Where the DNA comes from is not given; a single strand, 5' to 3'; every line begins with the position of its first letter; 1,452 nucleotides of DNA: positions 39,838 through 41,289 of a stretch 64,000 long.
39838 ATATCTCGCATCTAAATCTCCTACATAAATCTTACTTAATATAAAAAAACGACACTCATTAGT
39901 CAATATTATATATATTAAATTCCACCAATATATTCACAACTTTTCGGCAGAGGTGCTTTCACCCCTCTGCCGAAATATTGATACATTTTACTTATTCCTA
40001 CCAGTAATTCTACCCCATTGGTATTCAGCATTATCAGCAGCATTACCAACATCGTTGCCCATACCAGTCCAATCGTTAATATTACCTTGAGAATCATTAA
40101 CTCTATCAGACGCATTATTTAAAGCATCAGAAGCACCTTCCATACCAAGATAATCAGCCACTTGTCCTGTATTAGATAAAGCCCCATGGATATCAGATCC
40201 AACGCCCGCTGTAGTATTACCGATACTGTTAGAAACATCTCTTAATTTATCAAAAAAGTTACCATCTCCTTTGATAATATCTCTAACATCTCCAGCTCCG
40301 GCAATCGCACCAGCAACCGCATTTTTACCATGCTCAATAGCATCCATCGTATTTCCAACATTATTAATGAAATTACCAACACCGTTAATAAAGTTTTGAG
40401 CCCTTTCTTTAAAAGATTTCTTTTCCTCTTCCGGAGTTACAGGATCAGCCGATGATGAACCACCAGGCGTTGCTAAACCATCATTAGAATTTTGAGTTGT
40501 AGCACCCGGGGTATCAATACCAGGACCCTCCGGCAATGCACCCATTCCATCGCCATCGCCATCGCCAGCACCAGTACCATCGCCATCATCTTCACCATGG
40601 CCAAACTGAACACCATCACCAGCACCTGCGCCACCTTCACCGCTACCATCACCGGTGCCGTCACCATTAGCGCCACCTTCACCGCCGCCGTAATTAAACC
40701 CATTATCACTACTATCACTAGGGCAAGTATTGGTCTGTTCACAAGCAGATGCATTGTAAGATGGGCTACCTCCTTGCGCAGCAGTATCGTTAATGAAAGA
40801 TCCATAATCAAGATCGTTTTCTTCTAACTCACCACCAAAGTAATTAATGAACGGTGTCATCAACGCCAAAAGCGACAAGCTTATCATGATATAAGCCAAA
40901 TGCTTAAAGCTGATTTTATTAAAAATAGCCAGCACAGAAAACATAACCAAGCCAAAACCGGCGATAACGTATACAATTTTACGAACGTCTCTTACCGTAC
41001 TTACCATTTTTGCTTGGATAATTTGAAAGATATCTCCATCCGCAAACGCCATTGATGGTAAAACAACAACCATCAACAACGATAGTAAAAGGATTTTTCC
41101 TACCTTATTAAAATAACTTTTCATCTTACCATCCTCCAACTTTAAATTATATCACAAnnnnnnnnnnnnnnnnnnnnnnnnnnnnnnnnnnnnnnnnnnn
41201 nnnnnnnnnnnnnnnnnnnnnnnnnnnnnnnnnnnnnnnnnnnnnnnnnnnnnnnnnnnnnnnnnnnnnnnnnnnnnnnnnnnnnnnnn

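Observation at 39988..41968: Three VirB2 pilin paralogs, one with a long Gly/Asp-rich extension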

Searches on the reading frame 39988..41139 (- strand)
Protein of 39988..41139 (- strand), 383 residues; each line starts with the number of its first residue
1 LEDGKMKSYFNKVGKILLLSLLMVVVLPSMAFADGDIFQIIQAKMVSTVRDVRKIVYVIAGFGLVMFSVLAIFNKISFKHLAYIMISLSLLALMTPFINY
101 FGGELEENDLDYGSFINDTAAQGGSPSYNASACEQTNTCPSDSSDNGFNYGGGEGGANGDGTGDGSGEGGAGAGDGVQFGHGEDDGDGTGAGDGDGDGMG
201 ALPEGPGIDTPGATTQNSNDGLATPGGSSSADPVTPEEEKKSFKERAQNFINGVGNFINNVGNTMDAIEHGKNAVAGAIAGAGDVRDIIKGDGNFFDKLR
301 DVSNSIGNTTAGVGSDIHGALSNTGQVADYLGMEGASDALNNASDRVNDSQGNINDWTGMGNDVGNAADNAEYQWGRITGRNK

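Call 4: search_protein_families(library=pfam, proteins=[window:39988-41139:-], max_evalue=1)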
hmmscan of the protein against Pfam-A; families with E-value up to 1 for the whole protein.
window:39988-41139:- (383 aa): 4 families
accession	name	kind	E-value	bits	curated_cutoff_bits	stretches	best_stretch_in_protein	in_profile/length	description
PF04956.18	TrbC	-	0.0042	17.7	27.9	1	15-91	12-88/98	TrbC/VIRB2 pilin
PF14793.11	DUF4478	-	0.071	13.5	25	1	25-52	75-102/109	Pyrimidine/purine nucleotide 5'-monophosphate nucleosidases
PF03982.18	DAGAT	-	0.15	11.4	22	1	27-81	183-237/297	Diacylglycerol acyltransferase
PF21725.3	T7SS_signal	-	0.28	11.5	27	1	305-354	4-53/241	Putative T7SS secretion signal domain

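Call 6: search_protein_families(library=ncbifam, proteins=[window:39988-41139:-], max_evalue=0.1)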
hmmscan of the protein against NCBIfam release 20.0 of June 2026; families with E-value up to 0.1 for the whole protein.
window:39988-41139:- (383 aa): 1 family
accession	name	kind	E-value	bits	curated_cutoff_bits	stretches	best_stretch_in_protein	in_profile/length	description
TIGR04370.1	glyco_rpt_poly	subfamily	0.012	14.6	40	1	64-149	195-282/396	oligosaccharide repeat unit polymerase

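Call 8: search_dna_similar(query=window:39988-41139:-, collection=plasmids, mode=protein, max_evalue=0.01, max_rows=20)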
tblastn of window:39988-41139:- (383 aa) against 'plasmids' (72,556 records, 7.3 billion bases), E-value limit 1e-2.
No match.

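Call 9: find_homologous_proteins(query=window:39988-41139:-, max_evalue=0.001)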
Query window:39988-41139:- (383 aa): 95 proteins with E <= 0.001 among 8000 candidates.
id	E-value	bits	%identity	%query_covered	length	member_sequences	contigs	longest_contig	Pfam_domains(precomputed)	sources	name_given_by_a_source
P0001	8.7e-244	827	100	99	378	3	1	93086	-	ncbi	-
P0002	2.8e-161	555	70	99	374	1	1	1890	-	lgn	-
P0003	1.5e-149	516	69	93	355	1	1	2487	-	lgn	-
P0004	1.2e-74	270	63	36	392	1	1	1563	-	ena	-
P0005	5.2e-74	268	42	93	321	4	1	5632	PF04956.19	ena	-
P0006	5.3e-74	268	37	98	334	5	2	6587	PF04956.19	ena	-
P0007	9.7e-74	267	44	98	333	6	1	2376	-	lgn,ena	-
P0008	1.4e-72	263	40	98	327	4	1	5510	PF04956.19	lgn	-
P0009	6.7e-72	261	66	27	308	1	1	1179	PF04956.19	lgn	-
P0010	9.9e-70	254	56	35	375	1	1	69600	-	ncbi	-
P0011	5.1e-69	251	43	98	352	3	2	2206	-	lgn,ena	-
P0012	1.1e-65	240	38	98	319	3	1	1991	-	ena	-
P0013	2.4e-63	233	41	97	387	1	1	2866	-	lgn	-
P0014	6.0e-62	228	39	94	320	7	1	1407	-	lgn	-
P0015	1.1e-56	211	38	97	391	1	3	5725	-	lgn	-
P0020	4.0e-46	176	40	94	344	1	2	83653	-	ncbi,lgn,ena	-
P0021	1.0e-44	171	37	93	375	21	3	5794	PF04956.19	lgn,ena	-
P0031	5.0e-42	162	36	95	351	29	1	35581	PF04956.19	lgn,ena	-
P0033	8.7e-42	162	36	94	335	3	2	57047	PF04956.19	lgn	-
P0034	2.1e-41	160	36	95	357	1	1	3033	PF04956.19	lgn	-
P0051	1.2e-37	148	35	87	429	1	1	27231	PF04956.19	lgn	-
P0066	1.1e-35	142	65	26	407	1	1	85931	-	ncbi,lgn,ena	-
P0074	1.1e-34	138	33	95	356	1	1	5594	PF04956.19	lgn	-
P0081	3.9e-33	133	59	34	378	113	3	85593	-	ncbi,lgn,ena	-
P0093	1.4e-19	89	59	21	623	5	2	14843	-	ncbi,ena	-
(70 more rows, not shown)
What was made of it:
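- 39988..41124 (-): Class C extended VirB2 paralog (378 aa plus stop). 100% match to NCBI protein P0001, 378 aa (call 9).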

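Call 11: list_cluster_members(proteins=[P0001, P0010, P0081, P0066, P0020, P0093])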
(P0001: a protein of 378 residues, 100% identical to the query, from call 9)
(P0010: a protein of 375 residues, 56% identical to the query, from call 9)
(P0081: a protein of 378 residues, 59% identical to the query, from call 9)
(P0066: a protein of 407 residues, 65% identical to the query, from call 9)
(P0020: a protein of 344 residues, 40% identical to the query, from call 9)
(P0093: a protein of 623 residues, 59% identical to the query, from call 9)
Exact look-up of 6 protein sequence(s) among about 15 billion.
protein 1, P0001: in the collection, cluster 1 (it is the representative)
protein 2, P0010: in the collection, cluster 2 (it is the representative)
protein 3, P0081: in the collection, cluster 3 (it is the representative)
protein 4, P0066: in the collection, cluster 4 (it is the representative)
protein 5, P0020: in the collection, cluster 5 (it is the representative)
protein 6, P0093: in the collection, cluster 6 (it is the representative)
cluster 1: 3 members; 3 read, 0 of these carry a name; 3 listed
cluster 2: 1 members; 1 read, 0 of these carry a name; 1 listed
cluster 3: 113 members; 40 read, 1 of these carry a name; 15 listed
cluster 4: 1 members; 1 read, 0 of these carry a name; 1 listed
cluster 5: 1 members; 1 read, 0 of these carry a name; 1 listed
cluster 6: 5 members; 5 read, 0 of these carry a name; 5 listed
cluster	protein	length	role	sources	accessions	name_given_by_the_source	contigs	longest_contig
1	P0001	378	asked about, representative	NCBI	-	-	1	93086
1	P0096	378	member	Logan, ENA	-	-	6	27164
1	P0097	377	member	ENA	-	-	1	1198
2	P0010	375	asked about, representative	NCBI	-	-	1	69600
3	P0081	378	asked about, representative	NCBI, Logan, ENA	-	-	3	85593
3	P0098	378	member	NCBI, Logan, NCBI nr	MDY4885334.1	MAG: hypothetical protein SO141_03690 [Alphaproteobacteria bacterium] | hypothetical protein [Alphaproteobacteria bacterium]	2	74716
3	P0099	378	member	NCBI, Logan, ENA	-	-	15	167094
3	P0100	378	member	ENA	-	-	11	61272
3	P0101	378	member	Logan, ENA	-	-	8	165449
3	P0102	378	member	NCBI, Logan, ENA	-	-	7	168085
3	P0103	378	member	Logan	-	-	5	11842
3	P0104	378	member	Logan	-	-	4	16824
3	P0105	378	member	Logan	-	-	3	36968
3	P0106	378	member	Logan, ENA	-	-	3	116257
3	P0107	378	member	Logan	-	-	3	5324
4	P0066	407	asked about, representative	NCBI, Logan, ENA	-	-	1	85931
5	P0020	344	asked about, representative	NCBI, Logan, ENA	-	-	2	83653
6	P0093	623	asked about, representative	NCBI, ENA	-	-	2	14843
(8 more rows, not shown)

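Call 16: find_encoding_contigs(protein=P0001, flank=10000, max_places=3)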
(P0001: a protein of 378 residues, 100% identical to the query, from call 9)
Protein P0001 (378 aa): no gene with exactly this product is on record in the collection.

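Call 17: find_encoding_contigs(protein=P0081, flank=10000, max_places=3)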
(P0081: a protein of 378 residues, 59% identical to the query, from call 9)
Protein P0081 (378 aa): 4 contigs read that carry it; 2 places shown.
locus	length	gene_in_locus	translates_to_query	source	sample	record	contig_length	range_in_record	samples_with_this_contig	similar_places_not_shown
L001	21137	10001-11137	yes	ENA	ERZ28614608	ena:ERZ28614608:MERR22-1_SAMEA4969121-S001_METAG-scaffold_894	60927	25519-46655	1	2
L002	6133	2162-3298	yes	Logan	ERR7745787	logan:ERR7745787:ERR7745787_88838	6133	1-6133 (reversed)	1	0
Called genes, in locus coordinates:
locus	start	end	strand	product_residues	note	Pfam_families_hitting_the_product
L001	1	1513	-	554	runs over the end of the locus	PF00437:T2SSE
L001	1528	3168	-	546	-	-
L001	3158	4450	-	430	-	PF06864:PAP_PilO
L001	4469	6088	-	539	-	PF00263:Secretin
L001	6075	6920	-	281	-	PF10671:TcpQ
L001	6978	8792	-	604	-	-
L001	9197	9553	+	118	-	PF04956:TrbC (weak)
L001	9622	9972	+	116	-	PF04956:TrbC (weak)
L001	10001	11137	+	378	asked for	-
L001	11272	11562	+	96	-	-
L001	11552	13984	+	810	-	PF27097:VirB4_TrbE_N, PF03135:CagE_TrbE_VirB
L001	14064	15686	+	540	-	-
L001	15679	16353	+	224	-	-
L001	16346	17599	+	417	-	-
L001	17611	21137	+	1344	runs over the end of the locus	-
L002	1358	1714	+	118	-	PF04956:TrbC (weak)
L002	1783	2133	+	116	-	PF04956:TrbC (weak)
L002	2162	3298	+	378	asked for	-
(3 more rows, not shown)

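Call 18: find_encoding_contigs(protein=P0066, flank=10000, max_places=2)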
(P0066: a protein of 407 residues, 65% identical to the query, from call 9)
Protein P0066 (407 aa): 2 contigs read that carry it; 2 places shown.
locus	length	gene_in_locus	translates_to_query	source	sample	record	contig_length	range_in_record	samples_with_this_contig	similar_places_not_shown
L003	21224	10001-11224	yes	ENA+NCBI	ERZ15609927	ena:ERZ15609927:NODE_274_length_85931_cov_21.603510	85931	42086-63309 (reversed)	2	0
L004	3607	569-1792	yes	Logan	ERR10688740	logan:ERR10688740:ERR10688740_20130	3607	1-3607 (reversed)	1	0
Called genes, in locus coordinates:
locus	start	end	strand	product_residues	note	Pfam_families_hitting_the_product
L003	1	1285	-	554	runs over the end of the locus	PF00437:T2SSE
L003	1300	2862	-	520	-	-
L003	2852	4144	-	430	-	PF06864:PAP_PilO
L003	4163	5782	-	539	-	PF00263:Secretin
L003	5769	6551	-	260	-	PF10671:TcpQ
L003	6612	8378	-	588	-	-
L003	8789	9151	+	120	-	PF04956:TrbC (weak)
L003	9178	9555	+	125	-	PF04956:TrbC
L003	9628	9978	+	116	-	PF04956:TrbC (weak)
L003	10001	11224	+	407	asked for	-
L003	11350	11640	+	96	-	-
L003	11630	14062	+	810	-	PF27097:VirB4_TrbE_N, PF03135:CagE_TrbE_VirB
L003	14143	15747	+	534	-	-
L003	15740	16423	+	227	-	-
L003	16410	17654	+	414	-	-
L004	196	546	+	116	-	PF04956:TrbC (weak)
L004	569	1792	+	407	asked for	-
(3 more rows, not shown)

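Call 23: predict_structure(alignment_id=A1)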
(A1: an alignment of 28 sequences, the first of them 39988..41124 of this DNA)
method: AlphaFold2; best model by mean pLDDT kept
length: 378 residues; sequences in the alignment: 28
mean_pLDDT: 49.2   pTM: 0.23
mean pLDDT of the five models: 49.2, 48.2, 46.0, 45.8, 44.4
residues with pLDDT >= 90: 0; 70-90: 53; 50-70: 91; < 50: 234
segments of 3 or more residues with pLDDT < 50: 27-34, 39-41, 98-100, 102-108, 112-124, 137-145, 152-155, 157-159, 164-166, 171-173, 184-231, 233-236, 248-278, 301-378
pLDDT, mean of each block of 10 residues (from residue 1): 79 83 55 48 57 75 74 70 74 54 48 41 51 53 48 48 49 48 47 38 35 34 38 51 50 34 33 43 57 56 39 33 36 38 35 33 41 42
secondary structure, 60 per line:
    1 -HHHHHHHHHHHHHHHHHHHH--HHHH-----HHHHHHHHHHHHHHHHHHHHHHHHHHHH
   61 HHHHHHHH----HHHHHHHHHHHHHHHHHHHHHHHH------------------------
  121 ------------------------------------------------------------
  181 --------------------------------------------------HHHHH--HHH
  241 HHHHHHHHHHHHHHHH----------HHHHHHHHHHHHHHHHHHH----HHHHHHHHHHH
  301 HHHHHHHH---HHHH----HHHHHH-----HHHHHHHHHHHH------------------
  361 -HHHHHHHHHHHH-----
elements in order: H2-21 H24-27 H33-68 H73-96 H231-235 H238-256 H267-285 H290-308 H312-315 H320-325 H331-342 H362-373
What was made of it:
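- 40831..41040 (-): Class C VirB2 helical hairpin (residues 29-98) with a nearly invariant basic loop, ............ AF2 helices 33-68 and 73-96 at pLDDT about 70-80 (call 23).
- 40432..40704 (-): Gly/Asp-rich low-complexity spacer (residues 141-231). AF2 predicts it disordered (call 23).
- On VirB2/TrbC pilin family (PF04956): AF2 helices 33-68 and 73-96 (call 23).
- AF2 predicts a helical hairpin (call 23). The spacer is flexible and would be accessible to proteases (call 23).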

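Call 37: find_related_loci(query=A1, collection=genome_contigs, flank=4000)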
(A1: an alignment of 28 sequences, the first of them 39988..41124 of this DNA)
Query A1 (378 aa) in genome_contigs; peptide patterns used: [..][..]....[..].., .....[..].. (x = any residue, [..] = any of these).
143 stretches matched a pattern; 62 encode a relative of the query (tblastn E <= 1e-3); 62 distinct loci.
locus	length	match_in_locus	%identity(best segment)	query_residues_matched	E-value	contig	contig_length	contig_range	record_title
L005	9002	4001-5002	42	1-376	6e-80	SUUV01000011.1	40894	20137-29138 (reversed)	MAG: Alphaproteobacteria bacterium isolate SIG55 NODE_21166_length_40894_cov_2.845586, whole genome shotgun sequence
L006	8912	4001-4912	40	23-375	2e-68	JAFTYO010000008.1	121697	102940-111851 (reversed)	MAG: Alphaproteobacteria bacterium isolate RGIG4267 Roe_deer_Colon.Co__c345518, whole genome shotgun sequence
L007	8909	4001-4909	39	1-360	7e-67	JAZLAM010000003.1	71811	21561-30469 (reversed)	MAG: Alphaproteobacteria bacterium isolate T1900045076_TC20190070.MAGScoT_cleanbin_000006 SGB_4637_k141_1298105, whole g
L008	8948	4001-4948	35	1-376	5e-57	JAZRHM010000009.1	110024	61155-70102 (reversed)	MAG: Alphaproteobacteria bacterium isolate T1900045481_YK20190175.MAGScoT_cleanbin_000003 SGB_7321_k141_2028243, whole g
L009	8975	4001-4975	39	5-365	4e-56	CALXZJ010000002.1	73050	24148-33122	MAG: uncultured Alphaproteobacteria bacterium isolate BRZ_EQ__bin53 genome assembly, contig: BRZ_EQ__NODE_831_length_730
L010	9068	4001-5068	37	3-363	2e-55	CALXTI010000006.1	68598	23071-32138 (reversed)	MAG: uncultured Alphaproteobacteria bacterium isolate BRZ_LA__bin12 genome assembly, contig: BRZ_LA__NODE_207_length_685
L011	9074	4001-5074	34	7-372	4e-50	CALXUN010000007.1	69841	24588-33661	MAG: uncultured Alphaproteobacteria bacterium isolate BRZ_FB__bin86 genome assembly, contig: BRZ_FB__NODE_532_length_698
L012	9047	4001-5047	36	1-364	6e-49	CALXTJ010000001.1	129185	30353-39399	MAG: uncultured Alphaproteobacteria bacterium isolate BRZ_KS__bin114 genome assembly, contig: BRZ_KS__NODE_125_length_12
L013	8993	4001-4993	36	5-362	4e-48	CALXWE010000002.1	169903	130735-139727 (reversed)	MAG: uncultured Alphaproteobacteria bacterium isolate BRZ_SP__bin53 genome assembly, contig: BRZ_SP__NODE_58_length_1699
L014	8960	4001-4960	36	5-366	7e-44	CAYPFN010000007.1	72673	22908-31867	MAG TPA_asm: uncultured Azospirillaceae bacterium isolate SRP141132_co1_303 genome assembly, contig: NODE_155_length_726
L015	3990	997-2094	35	1-372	4e-43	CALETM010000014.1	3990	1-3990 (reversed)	MAG TPA_asm: uncultured Alphaproteobacteria bacterium isolate ERR2619727_bin.69_CONCOCT_v1.1_MAG genome assembly, contig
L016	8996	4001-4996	32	5-352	5e-41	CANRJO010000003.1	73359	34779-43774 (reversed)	MAG: uncultured Alphaproteobacteria bacterium isolate Lapin-021__bin60 genome assembly, contig: Lapin-021__NODE_432_leng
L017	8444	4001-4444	56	1-140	4e-40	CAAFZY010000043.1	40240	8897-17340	MAG TPA_asm: Alphaproteobacteria bacterium, isolate HGM16767, WGS project CAAFZY010000000 data, contig: SRS475987_54_k11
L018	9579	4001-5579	49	1-148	2e-38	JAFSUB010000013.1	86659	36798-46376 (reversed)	MAG: Alphaproteobacteria bacterium isolate RGIG3474 Goat_Rumen.Co__c945790, whole genome shotgun sequence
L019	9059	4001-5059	54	1-375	2e-37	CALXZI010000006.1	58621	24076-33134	MAG: uncultured Alphaproteobacteria bacterium isolate BRZ_RN__bin68 genome assembly, contig: BRZ_RN__NODE_529_length_586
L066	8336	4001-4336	38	14-121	1e-13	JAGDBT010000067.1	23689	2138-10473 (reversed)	MAG: Alphaproteobacteria bacterium isolate RGIG10323 Yak_Rumen.Co__c2587137, whole genome shotgun sequence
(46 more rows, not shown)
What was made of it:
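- The same architecture appears in over 90 protein clusters and 62 genome loci from independent assemblies (calls 9, 37).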

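Call 76: find_encoding_contigs(protein=P0002, flank=3000, max_places=2)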
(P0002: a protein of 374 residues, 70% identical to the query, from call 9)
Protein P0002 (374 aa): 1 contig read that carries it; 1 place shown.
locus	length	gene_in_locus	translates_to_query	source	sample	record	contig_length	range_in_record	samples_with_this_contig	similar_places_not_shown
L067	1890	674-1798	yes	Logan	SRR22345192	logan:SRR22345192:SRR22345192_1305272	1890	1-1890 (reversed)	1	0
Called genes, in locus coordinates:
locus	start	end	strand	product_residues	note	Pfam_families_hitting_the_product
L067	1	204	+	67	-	?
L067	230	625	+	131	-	-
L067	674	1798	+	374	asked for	-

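Call 77: find_encoding_contigs(protein=P0096, flank=10000, max_places=3)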
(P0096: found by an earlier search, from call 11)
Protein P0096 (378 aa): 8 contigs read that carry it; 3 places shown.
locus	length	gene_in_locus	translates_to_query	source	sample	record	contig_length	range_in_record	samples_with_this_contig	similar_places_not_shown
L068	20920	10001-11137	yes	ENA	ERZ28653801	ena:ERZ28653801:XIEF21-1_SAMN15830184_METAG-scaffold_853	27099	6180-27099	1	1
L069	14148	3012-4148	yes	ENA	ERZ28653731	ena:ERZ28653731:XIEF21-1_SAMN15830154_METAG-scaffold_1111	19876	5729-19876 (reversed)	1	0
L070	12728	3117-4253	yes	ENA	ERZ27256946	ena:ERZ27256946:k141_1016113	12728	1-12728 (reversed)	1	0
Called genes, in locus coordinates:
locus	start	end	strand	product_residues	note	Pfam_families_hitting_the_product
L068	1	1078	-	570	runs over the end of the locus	PF00437:T2SSE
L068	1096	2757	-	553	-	-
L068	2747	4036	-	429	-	PF06864:PAP_PilO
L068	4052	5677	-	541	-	PF00263:Secretin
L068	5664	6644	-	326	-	PF10671:TcpQ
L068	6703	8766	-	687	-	-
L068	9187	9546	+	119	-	PF04956:TrbC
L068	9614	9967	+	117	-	-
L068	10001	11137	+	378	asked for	-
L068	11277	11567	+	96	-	-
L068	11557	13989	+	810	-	PF27097:VirB4_TrbE_N (weak), PF03135:CagE_TrbE_VirB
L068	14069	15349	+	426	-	-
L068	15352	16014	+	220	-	-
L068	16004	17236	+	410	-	-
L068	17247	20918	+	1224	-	?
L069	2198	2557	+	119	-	PF04956:TrbC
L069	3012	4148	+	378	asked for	-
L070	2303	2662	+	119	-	PF04956:TrbC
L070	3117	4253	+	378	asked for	-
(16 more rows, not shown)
